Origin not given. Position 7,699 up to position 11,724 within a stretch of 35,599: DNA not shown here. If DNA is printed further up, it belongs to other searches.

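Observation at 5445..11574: Orphan VirB4 ATPase translationally coupled to a 1,241-aa cysteine-rich secreted giant: candidate undescribed two-gene envelope module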

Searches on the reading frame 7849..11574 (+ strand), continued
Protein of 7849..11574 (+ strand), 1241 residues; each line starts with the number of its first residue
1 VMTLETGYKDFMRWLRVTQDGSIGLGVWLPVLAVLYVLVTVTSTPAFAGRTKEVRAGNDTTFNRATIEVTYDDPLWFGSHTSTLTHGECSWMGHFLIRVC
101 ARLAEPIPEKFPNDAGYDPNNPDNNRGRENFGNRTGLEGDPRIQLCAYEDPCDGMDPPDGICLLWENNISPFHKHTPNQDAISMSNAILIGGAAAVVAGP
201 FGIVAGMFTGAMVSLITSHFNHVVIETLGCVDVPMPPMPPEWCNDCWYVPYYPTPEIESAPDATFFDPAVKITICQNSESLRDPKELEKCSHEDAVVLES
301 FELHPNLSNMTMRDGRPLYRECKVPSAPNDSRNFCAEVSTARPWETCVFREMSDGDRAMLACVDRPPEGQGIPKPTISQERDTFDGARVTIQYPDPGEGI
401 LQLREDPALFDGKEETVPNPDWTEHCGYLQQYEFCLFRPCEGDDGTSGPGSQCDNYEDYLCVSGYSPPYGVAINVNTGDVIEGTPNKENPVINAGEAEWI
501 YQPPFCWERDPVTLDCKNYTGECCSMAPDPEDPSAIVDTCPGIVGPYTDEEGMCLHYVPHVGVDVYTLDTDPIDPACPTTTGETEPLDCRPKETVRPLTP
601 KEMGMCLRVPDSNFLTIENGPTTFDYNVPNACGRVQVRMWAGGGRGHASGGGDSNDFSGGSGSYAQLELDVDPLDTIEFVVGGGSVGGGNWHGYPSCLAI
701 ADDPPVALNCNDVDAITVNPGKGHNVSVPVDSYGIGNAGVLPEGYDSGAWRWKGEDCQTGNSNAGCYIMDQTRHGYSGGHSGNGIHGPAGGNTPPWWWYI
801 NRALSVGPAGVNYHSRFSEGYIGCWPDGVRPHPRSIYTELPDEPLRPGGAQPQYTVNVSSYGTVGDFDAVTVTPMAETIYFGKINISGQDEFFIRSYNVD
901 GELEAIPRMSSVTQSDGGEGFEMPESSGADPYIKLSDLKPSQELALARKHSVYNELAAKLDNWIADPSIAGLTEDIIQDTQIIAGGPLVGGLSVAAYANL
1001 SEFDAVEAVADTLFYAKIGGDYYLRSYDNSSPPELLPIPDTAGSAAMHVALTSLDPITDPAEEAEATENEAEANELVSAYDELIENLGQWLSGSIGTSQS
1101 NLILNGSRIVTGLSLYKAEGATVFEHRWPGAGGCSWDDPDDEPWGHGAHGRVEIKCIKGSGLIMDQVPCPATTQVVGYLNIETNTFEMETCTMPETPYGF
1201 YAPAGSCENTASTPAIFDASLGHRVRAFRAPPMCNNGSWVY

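Call 72: list_cluster_members(proteins=[L004:7183-9636:+, L003:4069-6483:+, L009:1036-3462:+, L004:9698-11986:+, P0004, P0008, P0007])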
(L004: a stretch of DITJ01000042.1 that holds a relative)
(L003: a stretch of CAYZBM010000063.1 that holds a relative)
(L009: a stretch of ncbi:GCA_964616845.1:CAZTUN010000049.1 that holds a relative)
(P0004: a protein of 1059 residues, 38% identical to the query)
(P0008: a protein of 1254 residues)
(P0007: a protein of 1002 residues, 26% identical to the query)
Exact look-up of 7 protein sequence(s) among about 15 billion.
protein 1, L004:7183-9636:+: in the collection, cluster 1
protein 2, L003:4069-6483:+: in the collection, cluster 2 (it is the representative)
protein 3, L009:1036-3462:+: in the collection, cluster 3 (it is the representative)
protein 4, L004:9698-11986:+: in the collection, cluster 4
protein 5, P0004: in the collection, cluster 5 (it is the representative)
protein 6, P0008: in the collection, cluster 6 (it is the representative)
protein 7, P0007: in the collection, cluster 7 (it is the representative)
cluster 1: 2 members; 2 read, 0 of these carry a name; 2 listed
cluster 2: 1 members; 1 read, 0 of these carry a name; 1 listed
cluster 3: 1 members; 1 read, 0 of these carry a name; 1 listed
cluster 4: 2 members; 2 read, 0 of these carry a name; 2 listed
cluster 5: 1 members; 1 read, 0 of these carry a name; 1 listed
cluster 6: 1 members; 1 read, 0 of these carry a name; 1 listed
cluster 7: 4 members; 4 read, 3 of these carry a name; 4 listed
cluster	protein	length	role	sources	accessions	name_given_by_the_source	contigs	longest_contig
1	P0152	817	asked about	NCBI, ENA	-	-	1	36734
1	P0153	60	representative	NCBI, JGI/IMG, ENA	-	-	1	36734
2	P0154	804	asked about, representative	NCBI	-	-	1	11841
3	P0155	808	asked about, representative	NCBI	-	-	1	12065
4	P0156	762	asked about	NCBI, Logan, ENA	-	-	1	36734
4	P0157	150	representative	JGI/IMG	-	-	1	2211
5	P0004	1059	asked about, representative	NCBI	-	-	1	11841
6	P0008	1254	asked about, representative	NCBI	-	-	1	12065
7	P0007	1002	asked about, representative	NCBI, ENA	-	-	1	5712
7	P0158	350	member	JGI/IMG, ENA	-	hypothetical protein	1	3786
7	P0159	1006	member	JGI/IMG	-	hypothetical protein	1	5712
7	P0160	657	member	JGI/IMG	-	hypothetical protein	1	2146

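Call 74: fold_search(model_id=the predicted structure, library=viral)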
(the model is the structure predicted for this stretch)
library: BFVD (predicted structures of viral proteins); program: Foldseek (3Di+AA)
matches with E <= 10: 138; with E <= 0.001: 24
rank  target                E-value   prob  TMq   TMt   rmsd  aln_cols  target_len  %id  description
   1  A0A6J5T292            1.9e-08  1.00  0.11  0.31  33.5       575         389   13  Glycine-rich domain-containing protein [uncultured Caudovirales phage]
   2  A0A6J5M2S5            7.6e-07  1.00  0.10  0.25  29.2       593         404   16  Glycine-rich domain-containing protein [uncultured Caudovirales phage]
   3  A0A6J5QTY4            7.2e-06  1.00  0.11  0.31  33.6       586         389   14  Glycine-rich domain-containing protein [uncultured Caudovirales phage]
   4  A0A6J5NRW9            2.5e-05  1.00  0.09  0.46  19.8       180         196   19  Glycine-rich domain-containing protein [uncultured Caudovirales phage]
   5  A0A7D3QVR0            4.3e-05  1.00  0.09  0.26   9.1       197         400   20  Glycine-rich domain-containing protein [Fadolivirus FV1/VV64]
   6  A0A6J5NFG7            5.0e-05  1.00  0.12  0.21  29.2       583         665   14  Uncharacterized protein [uncultured Caudovirales phage]
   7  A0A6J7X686            5.0e-05  1.00  0.09  0.21   9.7       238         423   17  Uncharacterized protein [uncultured Caudovirales phage]
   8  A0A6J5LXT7            8.0e-05  1.00  0.06  0.31   6.1       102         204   28  Glycine-rich domain-containing protein [uncultured Caudovirales phage]
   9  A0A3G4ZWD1            8.9e-05  1.00  0.11  0.18  21.4       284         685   19  Collagen-like protein [Edafosvirus sp.]
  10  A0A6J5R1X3            9.3e-05  1.00  0.10  0.33  14.3       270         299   18  Glycine-rich domain-containing protein [uncultured Caudovirales phage]
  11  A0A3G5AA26            1.7e-04  1.00  0.07  0.27   4.2       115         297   23  Uncharacterized protein [Hyperionvirus sp.]
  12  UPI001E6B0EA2         2.2e-04  0.94  0.07  0.21  24.7       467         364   14  (no name look-up for this kind of identifier)
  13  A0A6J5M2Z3            2.4e-04  0.98  0.07  0.14  16.1       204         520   17  Uncharacterized protein [uncultured Caudovirales phage]
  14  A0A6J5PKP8            3.5e-04  0.84  0.07  0.17  38.0       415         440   13  Glycine-rich domain-containing protein [uncultured Caudovirales phage]
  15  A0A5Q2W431            3.6e-04  1.00  0.07  0.22   4.5       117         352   26  (no name in the UniProt tables at hand)
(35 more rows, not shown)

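Call 75: search_solved_structures(query=A7, max_evalue=1)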
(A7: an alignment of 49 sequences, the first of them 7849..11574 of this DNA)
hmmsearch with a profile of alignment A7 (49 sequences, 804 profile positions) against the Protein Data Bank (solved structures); distinct sequences matched with E-value up to 1: 2.
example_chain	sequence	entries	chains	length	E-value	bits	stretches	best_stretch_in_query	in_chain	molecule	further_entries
7yfw_a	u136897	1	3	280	0.5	12.1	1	587-765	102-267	Pam3 fiber proreins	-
7ypx_A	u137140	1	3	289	0.55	12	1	587-765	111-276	Pam3 tail fiber proreins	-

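Call 79: find_encoding_contigs(protein=P0047, flank=8000, max_places=2)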
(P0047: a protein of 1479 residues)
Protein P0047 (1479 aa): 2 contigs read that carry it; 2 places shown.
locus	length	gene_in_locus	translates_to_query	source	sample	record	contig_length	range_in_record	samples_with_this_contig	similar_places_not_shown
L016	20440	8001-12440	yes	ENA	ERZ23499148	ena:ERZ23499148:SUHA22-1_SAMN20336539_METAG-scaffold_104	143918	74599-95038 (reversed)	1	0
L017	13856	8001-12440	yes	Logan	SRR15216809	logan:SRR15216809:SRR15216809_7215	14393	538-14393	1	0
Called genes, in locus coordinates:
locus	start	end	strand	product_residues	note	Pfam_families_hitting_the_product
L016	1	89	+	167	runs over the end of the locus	PF01502:PRA-CH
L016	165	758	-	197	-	PF12766:Pyridox_oxase_2, PF01243:PNPOx_N, PF10590:PNP_phzG_C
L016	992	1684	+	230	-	PF00574:CLP_protease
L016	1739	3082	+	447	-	PF06689:zf-C4_ClpX, PF05496:RuvB_N (faint), PF01078:Mg_chelatase (faint), PF07724:AAA_2, PF00004:AAA, PF07728:AAA_5 (weak), PF10431:ClpB_D2-small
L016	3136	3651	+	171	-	PF01192:RNA_pol_Rpb6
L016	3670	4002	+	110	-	PF12797:Fer4_2 (faint), PF12837:Fer4_6 (faint), PF13237:Fer4_10 (weak), PF13183:Fer4_8 (faint), PF12838:Fer4_7 (weak), PF13187:Fer4_9 (weak), PF00037:Fer4 (weak), PF11953:DUF3470, +1 more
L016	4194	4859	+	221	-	-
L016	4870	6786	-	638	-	PF02518:HATPase_c, PF13589:HATPase_c_3, PF01119:DNA_mis_repair, PF08676:MutL_C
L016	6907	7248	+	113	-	PF00581:Rhodanese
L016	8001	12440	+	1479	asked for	-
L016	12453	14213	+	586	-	PF01321:Creatinase_N (weak), PF16189:Creatinase_N_2, PF00557:Peptidase_M24, PF16188:Peptidase_M24_C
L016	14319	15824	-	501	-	PF03098:An_peroxidase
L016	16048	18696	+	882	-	-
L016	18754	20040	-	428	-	PF00270:DEAD, PF04851:ResIII, PF00271:Helicase_C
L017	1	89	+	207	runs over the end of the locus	?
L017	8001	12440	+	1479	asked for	-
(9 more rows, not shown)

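Call 80: find_encoding_contigs(protein=P0065, flank=8000, max_places=2)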
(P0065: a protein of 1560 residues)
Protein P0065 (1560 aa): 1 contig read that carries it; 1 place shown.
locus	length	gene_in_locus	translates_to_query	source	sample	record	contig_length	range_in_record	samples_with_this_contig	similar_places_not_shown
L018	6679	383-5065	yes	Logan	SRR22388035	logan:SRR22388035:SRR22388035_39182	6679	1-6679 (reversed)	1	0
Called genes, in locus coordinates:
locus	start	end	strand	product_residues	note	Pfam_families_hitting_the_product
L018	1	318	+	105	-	?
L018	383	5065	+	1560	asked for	-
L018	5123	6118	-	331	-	PF02445:NadA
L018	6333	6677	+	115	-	?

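Call 82: find_encoding_contigs(protein=P0042, flank=8000, max_places=2)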
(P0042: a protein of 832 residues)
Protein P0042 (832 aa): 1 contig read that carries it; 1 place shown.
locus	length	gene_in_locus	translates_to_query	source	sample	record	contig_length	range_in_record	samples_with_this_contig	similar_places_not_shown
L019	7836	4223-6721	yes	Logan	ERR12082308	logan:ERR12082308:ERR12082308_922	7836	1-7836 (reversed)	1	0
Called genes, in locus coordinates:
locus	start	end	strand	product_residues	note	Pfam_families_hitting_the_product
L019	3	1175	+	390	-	?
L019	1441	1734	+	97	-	PF04956:TrbC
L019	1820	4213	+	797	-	PF27097:VirB4_TrbE_N, PF03135:CagE_TrbE_VirB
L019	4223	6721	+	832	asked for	-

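Call 83: list_cluster_members(proteins=[P0009, P0010, P0012, P0014, P0020, P0041, P0047, P0057, P0063, P0068])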
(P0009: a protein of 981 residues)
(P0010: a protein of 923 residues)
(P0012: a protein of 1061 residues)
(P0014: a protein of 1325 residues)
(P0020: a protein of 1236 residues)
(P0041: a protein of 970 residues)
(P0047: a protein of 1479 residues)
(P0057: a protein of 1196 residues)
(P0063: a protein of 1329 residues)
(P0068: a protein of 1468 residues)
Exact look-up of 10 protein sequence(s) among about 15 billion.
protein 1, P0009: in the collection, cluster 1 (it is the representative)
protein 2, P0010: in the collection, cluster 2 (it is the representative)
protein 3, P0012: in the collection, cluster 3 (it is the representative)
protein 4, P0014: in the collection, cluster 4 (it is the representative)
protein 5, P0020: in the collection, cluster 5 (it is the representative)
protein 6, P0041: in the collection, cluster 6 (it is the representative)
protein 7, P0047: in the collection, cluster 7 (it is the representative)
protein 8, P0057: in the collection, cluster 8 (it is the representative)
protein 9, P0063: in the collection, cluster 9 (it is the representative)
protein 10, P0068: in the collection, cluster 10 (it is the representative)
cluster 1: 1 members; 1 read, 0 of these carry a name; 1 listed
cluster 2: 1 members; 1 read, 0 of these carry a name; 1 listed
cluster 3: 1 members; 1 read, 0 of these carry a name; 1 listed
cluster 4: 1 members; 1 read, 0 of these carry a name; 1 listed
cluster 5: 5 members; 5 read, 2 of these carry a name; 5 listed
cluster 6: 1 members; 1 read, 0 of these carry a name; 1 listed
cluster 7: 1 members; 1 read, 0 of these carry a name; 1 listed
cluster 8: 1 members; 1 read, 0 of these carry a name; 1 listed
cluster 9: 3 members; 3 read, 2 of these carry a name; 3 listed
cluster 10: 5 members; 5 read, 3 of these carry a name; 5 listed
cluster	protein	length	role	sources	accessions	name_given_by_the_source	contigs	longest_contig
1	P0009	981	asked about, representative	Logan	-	-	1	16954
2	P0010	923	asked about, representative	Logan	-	-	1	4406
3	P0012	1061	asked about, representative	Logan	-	-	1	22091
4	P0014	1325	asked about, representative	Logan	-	-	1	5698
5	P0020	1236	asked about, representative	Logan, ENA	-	-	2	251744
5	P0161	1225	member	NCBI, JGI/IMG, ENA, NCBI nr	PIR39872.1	MAG: hypothetical protein COV35_00180 [Alphaproteobacteria bacterium ...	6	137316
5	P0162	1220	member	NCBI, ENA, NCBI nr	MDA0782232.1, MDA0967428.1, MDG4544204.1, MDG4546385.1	MAG: hypothetical protein PQ612_09480 [Rickettsiales bacterium] | hypothetical protein [Pseudomonadota bacterium]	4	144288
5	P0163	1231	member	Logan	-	-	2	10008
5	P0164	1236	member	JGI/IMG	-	-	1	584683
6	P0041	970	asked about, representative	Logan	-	-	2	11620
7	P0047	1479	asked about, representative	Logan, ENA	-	-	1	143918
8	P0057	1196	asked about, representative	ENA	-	-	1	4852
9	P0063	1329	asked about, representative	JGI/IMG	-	hypothetical protein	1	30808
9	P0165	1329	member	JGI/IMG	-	hypothetical protein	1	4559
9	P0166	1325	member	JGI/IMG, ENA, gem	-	-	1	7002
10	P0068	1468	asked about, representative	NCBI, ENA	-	-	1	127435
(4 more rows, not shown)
